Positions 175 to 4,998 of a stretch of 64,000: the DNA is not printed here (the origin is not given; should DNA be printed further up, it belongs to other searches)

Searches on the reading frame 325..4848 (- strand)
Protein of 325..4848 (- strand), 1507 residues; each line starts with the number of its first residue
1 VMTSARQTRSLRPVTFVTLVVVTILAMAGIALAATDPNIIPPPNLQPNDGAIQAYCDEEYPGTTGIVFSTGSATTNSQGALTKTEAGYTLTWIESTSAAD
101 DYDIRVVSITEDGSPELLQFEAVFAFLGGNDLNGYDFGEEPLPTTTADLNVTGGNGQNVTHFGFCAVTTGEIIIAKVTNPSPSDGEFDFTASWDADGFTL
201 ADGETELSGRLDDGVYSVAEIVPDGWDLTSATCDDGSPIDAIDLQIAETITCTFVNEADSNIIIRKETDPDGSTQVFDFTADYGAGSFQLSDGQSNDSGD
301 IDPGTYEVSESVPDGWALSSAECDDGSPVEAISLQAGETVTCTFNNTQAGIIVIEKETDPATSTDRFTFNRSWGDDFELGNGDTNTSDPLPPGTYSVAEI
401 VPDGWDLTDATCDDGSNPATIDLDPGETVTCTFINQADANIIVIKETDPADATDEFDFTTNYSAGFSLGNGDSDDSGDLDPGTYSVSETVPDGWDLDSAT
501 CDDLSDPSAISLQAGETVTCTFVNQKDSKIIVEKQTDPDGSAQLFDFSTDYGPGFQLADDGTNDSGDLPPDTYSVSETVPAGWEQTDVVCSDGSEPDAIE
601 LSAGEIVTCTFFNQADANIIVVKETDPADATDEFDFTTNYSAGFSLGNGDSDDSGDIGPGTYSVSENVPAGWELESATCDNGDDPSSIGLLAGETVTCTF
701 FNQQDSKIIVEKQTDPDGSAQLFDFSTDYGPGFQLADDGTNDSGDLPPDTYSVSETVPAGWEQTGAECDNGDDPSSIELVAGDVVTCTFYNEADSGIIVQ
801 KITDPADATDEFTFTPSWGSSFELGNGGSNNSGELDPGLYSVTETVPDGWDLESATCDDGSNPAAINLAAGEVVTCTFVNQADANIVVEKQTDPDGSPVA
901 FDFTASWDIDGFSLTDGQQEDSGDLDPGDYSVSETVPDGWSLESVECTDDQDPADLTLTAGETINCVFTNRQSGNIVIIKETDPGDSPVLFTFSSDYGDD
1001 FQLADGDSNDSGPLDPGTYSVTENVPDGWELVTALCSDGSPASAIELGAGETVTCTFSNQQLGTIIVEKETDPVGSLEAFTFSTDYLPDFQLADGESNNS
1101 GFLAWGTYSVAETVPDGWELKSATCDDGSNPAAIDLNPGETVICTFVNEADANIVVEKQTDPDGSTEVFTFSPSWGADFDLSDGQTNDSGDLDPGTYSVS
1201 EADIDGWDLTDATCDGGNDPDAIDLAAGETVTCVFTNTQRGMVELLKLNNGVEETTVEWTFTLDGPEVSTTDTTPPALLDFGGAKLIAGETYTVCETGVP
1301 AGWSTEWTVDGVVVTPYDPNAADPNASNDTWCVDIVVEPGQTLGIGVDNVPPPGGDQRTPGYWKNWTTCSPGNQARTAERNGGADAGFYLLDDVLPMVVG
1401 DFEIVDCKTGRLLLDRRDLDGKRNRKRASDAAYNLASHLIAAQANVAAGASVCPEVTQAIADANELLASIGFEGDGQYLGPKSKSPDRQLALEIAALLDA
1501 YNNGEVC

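Call 66: search_protein_families(library=pfam, proteins=[window:325-4848:-], max_evalue=0.001)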
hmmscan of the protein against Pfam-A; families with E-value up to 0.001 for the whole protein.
window:325-4848:- (1507 aa): 6 families
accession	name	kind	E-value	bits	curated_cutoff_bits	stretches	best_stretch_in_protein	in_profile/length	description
PF24514.1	SpaA_4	-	8.7e-92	303.5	27.3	12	886-971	1-106/107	Prealbumin-like fold domain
PF19403.5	SpaA_2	-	7.3e-49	164.8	25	1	296-343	47-95/96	Prealbumin-like fold domain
PF24547.1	DUF7601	-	6e-23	82.1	27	0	359-436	45-115/116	Domain of unknown function (DUF7601)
PF10633.15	NPCBM_assoc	-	6.7e-10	39.5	24.4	0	307-344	25-56/78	NPCBM-associated, NEW3 domain of alpha-galactosidase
PF13473.12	Cupredoxin_1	-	9.1e-08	32.5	27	0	505-529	32-56/104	Cupredoxin-like domain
PF20674.3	SpaA_3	-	2.3e-07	31.3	24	0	755-792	91-120/121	Prealbumin-like fold domain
